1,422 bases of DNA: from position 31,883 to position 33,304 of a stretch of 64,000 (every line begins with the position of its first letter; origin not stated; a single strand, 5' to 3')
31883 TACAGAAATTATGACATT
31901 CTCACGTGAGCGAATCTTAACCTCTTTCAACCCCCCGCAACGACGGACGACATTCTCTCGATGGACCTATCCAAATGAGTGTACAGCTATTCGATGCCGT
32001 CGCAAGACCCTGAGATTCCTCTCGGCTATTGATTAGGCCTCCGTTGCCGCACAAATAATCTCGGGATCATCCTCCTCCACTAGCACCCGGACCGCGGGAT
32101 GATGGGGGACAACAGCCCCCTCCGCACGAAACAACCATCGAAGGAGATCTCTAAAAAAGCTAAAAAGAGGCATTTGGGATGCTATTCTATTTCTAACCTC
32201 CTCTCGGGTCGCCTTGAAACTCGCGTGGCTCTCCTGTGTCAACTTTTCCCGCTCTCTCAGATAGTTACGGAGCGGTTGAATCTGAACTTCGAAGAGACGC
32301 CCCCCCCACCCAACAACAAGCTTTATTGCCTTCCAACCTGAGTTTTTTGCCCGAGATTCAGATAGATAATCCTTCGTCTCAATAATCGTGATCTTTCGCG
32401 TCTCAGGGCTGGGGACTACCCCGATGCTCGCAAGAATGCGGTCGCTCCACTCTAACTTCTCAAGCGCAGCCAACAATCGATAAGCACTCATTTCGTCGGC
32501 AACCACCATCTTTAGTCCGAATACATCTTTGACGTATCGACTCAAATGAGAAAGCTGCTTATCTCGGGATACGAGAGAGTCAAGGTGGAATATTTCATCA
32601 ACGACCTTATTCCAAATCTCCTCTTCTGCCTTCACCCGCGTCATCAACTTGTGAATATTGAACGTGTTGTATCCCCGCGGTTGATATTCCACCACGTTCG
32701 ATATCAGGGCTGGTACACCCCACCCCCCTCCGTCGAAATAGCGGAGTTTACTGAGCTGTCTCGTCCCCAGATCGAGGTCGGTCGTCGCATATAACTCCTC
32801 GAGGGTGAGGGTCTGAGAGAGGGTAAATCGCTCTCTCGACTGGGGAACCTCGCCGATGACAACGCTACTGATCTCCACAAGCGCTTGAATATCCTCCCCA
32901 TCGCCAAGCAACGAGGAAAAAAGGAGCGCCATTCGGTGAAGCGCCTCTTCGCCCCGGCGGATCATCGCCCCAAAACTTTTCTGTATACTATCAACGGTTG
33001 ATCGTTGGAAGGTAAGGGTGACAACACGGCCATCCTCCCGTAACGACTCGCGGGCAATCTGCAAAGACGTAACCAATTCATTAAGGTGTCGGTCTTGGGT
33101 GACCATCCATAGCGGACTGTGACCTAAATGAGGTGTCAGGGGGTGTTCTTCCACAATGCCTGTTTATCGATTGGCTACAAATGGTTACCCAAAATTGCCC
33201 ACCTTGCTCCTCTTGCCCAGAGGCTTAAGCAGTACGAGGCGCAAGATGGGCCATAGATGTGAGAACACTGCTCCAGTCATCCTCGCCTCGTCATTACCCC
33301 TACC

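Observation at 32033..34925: REC-PP2C phosphatase / small membrane protein / diverged RelA-SpoT-fold NTase triad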

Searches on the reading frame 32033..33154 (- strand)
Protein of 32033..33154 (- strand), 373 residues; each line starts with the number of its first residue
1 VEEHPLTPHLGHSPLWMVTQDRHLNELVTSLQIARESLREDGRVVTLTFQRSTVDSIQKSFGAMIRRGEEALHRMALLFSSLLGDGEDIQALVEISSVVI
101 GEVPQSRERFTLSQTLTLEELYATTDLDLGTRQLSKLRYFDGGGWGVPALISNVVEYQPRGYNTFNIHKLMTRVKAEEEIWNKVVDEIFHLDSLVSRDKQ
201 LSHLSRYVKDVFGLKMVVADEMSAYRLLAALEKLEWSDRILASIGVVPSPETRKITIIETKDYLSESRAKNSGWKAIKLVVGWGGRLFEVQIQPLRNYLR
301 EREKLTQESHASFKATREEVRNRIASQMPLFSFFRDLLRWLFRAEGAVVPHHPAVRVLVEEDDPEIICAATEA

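Call 3: search_protein_families(library=pfam, proteins=[window:32033-33154:-], max_evalue=0.1)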
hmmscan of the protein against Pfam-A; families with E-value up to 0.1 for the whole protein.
window:32033-33154:- (373 aa): 1 family
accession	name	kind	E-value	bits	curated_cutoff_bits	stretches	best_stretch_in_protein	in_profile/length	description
PF04607.23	RelA_SpoT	-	4.6e-05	24.1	27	1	173-296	2-93/113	Region found in RelA / SpoT proteins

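Call 4: search_protein_families(library=ncbifam, proteins=[window:32033-33154:-], max_evalue=0.1)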
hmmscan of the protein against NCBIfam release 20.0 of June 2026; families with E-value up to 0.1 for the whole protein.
window:32033-33154:- (373 aa): 1 family
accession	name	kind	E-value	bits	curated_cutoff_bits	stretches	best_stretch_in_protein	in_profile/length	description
NF042997.1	bet_ethrase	equivalog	0.081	12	440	0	251-308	121-180/273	beta-etherase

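Call 5: search_protein_families(library=padloc, proteins=[window:32033-33154:-], max_evalue=0.1)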
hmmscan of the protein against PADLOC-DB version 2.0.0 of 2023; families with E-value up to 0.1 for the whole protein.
window:32033-33154:- (373 aa): 1 family
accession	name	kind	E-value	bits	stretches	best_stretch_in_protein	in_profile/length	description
PDLC02438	BrxA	-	0.021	12.8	0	164-209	19-65/200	BrxA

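Call 6: find_homologous_proteins(query=window:32033-33154:-, max_evalue=0.001)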
Query window:32033-33154:- (373 aa): 698 proteins with E <= 0.001 among 8000 candidates; the best 120 are listed.
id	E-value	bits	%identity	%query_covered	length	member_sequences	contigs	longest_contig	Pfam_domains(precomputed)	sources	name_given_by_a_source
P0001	3.9e-229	778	95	100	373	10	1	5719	-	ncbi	-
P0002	6.5e-173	593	74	94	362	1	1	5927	-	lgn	-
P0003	4.3e-169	580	73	95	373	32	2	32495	-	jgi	jgi:hypothetical protein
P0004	6.8e-169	580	72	95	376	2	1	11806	-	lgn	-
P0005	1.2e-167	575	72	96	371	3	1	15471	-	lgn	-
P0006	2.0e-120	420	56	94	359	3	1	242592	-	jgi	jgi:hypothetical protein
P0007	6.5e-115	402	55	94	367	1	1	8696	-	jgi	jgi:hypothetical protein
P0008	2.9e-114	400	54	95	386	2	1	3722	-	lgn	-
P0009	1.9e-112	394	54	92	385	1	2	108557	-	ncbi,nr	ncbi:hypothetical protein QUF64_00265 [Anaerolineales bacterium HSG6]|nr:hypothetical protein [Anaer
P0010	2.7e-112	393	52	96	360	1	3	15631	PF04607.24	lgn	-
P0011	2.1e-111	390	53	93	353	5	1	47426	PF04607.24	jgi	jgi:ppGpp synthetase/RelA/SpoT-type nucleotidyltranferase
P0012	3.5e-111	390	54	93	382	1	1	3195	PF04607.24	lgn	-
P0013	5.3e-111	389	54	94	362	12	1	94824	-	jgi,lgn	jgi:ppGpp synthetase/RelA/SpoT-type nucleotidyltranferase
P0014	5.8e-111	389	54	91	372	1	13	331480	-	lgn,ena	-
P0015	1.1e-110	388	52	94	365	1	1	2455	-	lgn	-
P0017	3.1e-110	387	53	92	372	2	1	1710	PF04607.24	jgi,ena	jgi:hypothetical protein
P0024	9.3e-109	382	51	93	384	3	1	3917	PF04607.24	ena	-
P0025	1.0e-108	382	51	95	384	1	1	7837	PF04607.24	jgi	jgi:hypothetical protein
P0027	1.7e-108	381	53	91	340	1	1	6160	PF04607.24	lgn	-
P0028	1.7e-108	381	50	95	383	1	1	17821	PF04607.24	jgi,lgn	-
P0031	3.1e-108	380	52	92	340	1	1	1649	PF04607.24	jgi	jgi:hypothetical protein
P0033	4.8e-108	379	52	94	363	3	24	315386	-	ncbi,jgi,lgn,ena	jgi:hypothetical protein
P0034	1.1e-107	378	51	95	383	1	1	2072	PF04607.24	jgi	jgi:hypothetical protein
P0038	2.4e-107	377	50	95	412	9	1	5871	PF04607.24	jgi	jgi:hypothetical protein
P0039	2.4e-107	377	50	95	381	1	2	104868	PF04607.24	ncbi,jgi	jgi:hypothetical protein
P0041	2.5e-107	377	51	93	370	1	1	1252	PF04607.24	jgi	-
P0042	2.6e-107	377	52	92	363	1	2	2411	PF04607.24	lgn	-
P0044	3.5e-107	377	52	92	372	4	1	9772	PF04607.24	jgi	jgi:hypothetical protein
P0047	6.8e-107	376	50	92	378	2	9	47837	PF04607.24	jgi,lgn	jgi:hypothetical protein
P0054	1.5e-106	374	51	94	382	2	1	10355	PF04607.24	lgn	-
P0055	1.5e-106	374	53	92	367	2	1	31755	PF04607.24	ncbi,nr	ncbi:MAG: hypothetical protein H0X37_14710 [Herpetosiphonaceae bacterium]|nr:hypothetical protein [H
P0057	2.2e-106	374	52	92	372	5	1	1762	PF04607.24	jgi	jgi:hypothetical protein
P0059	2.2e-106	374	52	92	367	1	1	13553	PF04607.24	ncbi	-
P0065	3.9e-106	373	53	93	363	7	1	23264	PF04607.24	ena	-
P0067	6.3e-106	372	51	94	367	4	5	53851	-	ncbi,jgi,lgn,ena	jgi:hypothetical protein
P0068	6.4e-106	372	51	93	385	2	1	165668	PF04607.24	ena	-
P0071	7.4e-106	372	51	92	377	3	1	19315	PF04607.24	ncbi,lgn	-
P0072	1.0e-105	372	50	94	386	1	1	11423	PF04607.24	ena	-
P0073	1.3e-105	371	50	95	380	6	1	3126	PF04607.24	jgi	jgi:hypothetical protein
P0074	1.4e-105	371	50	94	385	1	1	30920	PF04607.24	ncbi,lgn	ncbi:MAG TPA: hypothetical protein VFZ66_07145 [Herpetosiphonaceae bacterium]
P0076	1.5e-105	371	51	92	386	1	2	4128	PF04607.24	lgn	-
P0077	1.5e-105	371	51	93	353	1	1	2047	PF04607.24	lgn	-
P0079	1.7e-105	371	50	94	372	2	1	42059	PF04607.24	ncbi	-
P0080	2.0e-105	371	50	94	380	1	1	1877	PF04607.24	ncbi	-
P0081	2.5e-105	370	52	93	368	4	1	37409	-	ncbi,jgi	jgi:ppGpp synthetase/RelA/SpoT-type nucleotidyltranferase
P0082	2.5e-105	370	49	96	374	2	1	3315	PF04607.24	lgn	-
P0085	3.4e-105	370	52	88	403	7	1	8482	PF04607.24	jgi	jgi:hypothetical protein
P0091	9.2e-105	369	51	93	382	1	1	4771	PF04607.24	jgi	jgi:hypothetical protein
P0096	1.5e-104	368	50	92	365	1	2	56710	PF04607.24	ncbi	-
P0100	2.2e-104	367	50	91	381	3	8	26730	PF04607.24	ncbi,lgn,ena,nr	ncbi:MAG: hypothetical protein KDI06_01625 [Calditrichaeota bacterium]|nr:hypothetical protein [Cald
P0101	2.5e-104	367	50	95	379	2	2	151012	PF04607.24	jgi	jgi:Region found in RelA / SpoT proteins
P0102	2.6e-104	367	51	92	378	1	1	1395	PF04607.24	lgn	-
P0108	5.7e-104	366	51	90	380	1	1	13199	PF04607.24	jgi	jgi:hypothetical protein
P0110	7.8e-104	366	50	94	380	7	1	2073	PF04607.24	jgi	-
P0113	8.5e-104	365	48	94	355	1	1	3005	PF04607.24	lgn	-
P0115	1.2e-103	365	50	93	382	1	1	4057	PF04607.24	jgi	jgi:hypothetical protein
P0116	1.2e-103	365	50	92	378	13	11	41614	PF04607.24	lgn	-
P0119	1.5e-103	365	50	95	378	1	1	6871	PF04607.24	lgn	-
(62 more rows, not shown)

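Call 7: search_solved_structures(query=window:32033-33154:-, max_evalue=10, show_alignments=3)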
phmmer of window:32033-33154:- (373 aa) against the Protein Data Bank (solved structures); distinct sequences matched with E-value up to 10: 4.
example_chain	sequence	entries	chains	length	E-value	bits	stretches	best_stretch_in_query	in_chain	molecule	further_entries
8ipi_A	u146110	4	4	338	0.12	14.5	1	21-86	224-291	12S rRNA N4-methylcytidine (m4C) methyltransferase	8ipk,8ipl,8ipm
7pnx_b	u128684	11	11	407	0.17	14.1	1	21-85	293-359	12S rRNA N4-methylcytidine (m4C) methyltransferase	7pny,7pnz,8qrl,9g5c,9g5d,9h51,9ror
2vky_B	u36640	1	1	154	0.38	12.9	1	133-201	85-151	TAIL PROTEIN, PIIGCN4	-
5oen_B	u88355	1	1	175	0.72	12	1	186-216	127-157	Signal transducer and activator of transcription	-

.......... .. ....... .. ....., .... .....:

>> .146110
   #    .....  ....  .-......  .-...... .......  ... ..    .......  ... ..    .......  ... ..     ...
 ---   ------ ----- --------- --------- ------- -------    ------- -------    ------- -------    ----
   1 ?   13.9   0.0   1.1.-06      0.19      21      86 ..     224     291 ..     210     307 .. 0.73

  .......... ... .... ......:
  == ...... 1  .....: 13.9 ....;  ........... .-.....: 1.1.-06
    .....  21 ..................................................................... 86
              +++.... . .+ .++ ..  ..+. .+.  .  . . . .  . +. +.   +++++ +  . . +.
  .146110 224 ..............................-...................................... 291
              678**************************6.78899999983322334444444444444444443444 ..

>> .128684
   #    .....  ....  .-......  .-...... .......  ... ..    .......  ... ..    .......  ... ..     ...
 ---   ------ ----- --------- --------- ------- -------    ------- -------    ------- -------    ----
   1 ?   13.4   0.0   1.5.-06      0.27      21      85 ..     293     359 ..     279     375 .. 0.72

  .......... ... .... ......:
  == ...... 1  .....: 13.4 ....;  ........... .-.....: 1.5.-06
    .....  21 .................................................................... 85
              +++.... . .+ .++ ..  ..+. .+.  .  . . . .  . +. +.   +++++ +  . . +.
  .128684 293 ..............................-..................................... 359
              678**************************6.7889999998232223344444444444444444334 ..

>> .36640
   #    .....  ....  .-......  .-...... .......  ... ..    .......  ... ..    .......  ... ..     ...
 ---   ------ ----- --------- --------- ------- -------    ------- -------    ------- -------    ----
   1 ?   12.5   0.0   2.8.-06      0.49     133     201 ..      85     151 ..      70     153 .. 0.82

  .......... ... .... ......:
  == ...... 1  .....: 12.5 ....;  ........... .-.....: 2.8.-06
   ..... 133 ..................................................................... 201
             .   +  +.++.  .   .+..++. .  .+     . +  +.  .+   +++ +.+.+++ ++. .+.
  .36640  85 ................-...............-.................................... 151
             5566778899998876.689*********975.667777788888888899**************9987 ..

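Call 9: find_encoding_contigs(protein=P0003, flank=6000, max_places=3)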
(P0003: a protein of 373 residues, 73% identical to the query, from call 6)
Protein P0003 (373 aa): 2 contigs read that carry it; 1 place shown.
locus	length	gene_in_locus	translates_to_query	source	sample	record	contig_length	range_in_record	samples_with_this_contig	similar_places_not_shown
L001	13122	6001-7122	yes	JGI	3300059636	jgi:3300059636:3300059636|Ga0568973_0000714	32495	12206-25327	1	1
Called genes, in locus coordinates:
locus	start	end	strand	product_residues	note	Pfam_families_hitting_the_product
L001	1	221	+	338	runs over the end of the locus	PF02547:Queuosine_synth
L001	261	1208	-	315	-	PF01584:CheW, PF00072:Response_reg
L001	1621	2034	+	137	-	PF01325:Fe_dep_repress (weak), PF12802:MarR_2 (weak), PF02742:Fe_dep_repr_C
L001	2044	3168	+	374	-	PF01702:TGT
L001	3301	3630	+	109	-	-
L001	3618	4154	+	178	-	-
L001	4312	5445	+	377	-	PF07228:SpoIIE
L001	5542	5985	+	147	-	-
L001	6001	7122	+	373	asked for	-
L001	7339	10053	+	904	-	-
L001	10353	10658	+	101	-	PF00312:Ribosomal_S15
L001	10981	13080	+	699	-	PF01138:RNase_PH, PF03725:RNase_PH_C, PF03726:PNPase, PF01138:RNase_PH, PF03725:RNase_PH_C (weak), PF00013:KH_1, PF00575:S1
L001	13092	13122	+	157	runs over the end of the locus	PF22769:DCD, PF00692:dUTPase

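Call 10: find_encoding_contigs(protein=P0006, flank=6000, max_places=2)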
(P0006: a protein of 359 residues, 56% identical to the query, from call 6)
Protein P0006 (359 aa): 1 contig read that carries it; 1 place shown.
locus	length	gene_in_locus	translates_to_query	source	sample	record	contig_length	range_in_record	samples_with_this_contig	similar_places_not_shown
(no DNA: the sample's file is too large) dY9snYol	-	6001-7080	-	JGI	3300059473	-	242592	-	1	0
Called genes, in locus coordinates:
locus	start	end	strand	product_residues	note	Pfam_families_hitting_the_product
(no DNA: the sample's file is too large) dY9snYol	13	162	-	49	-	-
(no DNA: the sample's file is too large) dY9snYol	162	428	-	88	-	PF00072:Response_reg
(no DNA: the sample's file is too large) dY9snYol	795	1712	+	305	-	PF00682:HMGL-like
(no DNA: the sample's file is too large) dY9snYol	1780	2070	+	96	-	-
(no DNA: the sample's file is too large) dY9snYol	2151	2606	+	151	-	-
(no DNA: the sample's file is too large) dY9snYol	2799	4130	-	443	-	-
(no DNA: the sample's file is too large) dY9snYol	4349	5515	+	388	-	PF07228:SpoIIE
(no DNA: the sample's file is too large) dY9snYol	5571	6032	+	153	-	PF09990:DUF2231 (weak)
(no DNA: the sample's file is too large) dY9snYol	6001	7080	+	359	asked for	-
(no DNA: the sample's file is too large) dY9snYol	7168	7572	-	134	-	PF00472:RF-1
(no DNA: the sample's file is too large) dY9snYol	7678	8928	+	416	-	-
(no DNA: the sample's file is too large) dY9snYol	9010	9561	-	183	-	-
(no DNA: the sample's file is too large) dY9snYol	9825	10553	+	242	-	-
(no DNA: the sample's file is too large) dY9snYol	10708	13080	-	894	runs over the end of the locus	PF00133:tRNA-synt_1, PF09334:tRNA-synt_1g, PF00133:tRNA-synt_1, PF08264:Anticodon_1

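Call 11: find_encoding_contigs(protein=P0009, flank=6000, max_places=2)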
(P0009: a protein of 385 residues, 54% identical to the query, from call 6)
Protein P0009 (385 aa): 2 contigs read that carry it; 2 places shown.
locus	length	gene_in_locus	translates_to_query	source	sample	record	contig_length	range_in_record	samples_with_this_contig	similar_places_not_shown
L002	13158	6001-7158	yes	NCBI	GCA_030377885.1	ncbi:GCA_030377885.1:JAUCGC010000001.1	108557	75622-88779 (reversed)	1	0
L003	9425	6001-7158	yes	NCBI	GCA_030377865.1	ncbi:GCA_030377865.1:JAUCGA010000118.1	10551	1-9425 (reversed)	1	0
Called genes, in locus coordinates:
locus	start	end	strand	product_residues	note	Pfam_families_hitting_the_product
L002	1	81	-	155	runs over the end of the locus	PF11667:DUF3267 (weak)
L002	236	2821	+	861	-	PF13567:DUF4131, PF03772:Competence, PF00753:Lactamase_B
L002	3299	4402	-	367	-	PF00072:Response_reg, PF00512:HisKA, PF02518:HATPase_c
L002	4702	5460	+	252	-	PF02463:SMC_N (faint), PF00005:ABC_tran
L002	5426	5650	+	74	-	-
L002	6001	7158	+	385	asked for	-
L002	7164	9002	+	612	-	PF00933:Glyco_hydro_3, PF01915:Glyco_hydro_3_C (weak)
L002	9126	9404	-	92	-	-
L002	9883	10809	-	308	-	PF04203:Sortase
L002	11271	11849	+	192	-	PF01596:Methyltransf_3, PF01135:PCMT (weak), PF07279:DUF1442, PF02475:TRM5-TYW2_MTfase (weak), PF13578:Methyltransf_24, PF13649:Methyltransf_25 (weak)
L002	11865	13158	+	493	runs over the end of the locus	PF01433:Peptidase_M1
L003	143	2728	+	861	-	PF13567:DUF4131, PF03772:Competence, PF00753:Lactamase_B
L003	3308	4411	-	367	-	PF00072:Response_reg, PF00512:HisKA, PF02518:HATPase_c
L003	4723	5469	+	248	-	PF02463:SMC_N (faint), PF00005:ABC_tran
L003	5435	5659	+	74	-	-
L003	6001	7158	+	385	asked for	-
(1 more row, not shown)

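Call 12: search_protein_representatives(protein=window:32033-33154:-)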
Query: 373 residues. Proteins with E-value up to 0.001 (for the whole library): 155; up to 1e-10: 98; up to 1e-30: 38. The best 150 are listed.
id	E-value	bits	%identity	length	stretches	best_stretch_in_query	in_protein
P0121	7.2e-98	344.2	50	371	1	12-360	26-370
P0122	2.9e-96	339.0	50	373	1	12-360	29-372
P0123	1.3e-94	333.5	50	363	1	11-359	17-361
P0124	2.3e-91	322.8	49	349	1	8-350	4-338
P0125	7.0e-86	304.8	49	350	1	12-350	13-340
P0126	2.4e-80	286.6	46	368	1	13-360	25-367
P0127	8.8e-80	284.7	51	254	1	107-360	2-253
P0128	1.3e-79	284.2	48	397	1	46-366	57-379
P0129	4.5e-78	279.1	45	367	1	13-345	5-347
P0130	5.5e-75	269.0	44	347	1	8-357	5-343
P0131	7.2e-75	268.6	46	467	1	13-328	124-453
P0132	6.3e-73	262.2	42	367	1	9-343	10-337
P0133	1.9e-72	260.6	53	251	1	105-356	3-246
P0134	3.5e-70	253.2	42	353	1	12-344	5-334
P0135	2.5e-68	247.1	43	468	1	11-360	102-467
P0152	4.3e-33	131.2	32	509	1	10-357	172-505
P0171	7.1e-22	94.3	30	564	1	13-342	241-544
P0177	1.7e-20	89.7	37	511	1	153-339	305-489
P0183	6.5e-18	81.3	25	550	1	95-354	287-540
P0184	9.2e-18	80.8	27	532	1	77-355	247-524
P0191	6.9e-16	74.6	26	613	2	136-345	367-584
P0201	1.2e-13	67.3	29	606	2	142-345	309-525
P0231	1.1e-08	51.0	26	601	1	98-345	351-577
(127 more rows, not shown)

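Call 14: search_solved_structures(query=A1, max_evalue=10, show_alignments=3)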
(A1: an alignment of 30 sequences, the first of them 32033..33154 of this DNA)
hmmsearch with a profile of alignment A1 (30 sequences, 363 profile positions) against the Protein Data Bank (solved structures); distinct sequences matched with E-value up to 10: 14.
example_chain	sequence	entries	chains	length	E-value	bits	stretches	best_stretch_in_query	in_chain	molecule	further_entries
3l9d_A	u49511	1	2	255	0.15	14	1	208-285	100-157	Putative GTP pyrophosphokinase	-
8t5e_A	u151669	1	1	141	0.17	13.8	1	26-112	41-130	Bim_fulldiff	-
6up7_R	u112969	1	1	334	1.2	11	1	85-139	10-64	Neurotensin receptor type 1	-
8jpb_R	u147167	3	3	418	1.2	11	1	84-139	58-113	Neurotensin receptor type 1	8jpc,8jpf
8zyu_R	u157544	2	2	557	1.3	10.9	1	84-139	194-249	Soluble cytochrome b562,Neurotensin receptor type 1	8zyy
9m0d_R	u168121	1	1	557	1.3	10.9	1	84-139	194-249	Soluble cytochrome b562,Neurotensin receptor type 1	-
8zyt_R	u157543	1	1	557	1.3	10.9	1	84-139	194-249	Soluble cytochrome b562,Neurotensin receptor type 1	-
6pwc_R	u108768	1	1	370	1.4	10.8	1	85-139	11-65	Neurotensin receptor type 1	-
4buo_A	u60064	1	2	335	1.6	10.7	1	85-139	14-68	NEUROTENSIN RECEPTOR TYPE 1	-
7l0p_C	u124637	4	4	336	1.6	10.7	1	85-139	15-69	Neurotensin receptor type 1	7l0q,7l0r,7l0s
3zev_A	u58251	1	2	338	1.6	10.6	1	85-139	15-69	NEUROTENSIN RECEPTOR 1 TM86V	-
7ul2_R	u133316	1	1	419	2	10.3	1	84-139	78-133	Neurotensin receptor 1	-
6os9_R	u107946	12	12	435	2.1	10.2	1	84-139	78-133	Neurotensin receptor type 1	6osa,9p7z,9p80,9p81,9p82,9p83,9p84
9p85_R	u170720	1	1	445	2.2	10.2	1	84-139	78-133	Neurotensin receptor type 1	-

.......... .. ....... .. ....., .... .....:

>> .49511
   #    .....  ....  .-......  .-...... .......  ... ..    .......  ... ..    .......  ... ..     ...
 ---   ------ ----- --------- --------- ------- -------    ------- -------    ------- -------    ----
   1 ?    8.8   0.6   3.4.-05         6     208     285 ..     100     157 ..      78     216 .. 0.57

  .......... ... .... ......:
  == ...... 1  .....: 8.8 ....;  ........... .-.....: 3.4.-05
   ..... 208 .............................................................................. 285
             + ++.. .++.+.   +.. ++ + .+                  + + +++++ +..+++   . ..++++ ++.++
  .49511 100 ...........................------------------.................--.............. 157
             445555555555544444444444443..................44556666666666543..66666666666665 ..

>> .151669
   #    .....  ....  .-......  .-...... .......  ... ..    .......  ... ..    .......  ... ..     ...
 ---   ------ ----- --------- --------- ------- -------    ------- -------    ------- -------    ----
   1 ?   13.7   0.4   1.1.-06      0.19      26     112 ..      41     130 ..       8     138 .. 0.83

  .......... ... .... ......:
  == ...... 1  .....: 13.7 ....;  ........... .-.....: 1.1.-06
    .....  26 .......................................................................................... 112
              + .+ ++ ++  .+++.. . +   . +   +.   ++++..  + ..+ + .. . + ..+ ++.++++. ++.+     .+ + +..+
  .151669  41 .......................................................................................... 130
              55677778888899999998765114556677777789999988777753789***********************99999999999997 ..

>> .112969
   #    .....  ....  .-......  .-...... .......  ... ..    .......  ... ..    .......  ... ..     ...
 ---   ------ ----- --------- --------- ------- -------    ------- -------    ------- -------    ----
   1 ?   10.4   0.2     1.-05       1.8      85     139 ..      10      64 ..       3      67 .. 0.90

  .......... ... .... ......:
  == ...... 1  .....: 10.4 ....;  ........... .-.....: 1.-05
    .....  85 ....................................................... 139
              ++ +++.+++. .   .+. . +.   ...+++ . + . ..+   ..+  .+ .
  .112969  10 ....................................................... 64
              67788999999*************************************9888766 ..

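Call 15: search_protein_families(library=pfam, alignment_id=A1, max_evalue=0.01)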
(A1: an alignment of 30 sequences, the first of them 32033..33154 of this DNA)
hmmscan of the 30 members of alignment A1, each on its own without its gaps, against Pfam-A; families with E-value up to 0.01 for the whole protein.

A. member 1, window:32033-33154:- (373 aa): 1 family
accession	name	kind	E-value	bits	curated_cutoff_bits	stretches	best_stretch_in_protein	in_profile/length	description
PF04607.23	RelA_SpoT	-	4.6e-05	24.1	27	1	173-296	2-93/113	Region found in RelA / SpoT proteins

B. families by the number of members that match (of 30 scanned): 3 families
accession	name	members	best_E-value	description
PF04607.23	RelA_SpoT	29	6.7e-08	Region found in RelA / SpoT proteins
PF21263.2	Acyl-CoA-dh_C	1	0.00087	Acyl-CoA dehydrogenase, C-terminal domain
PF19985.4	DUF6421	1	0.0011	Family of unknown function (DUF6421)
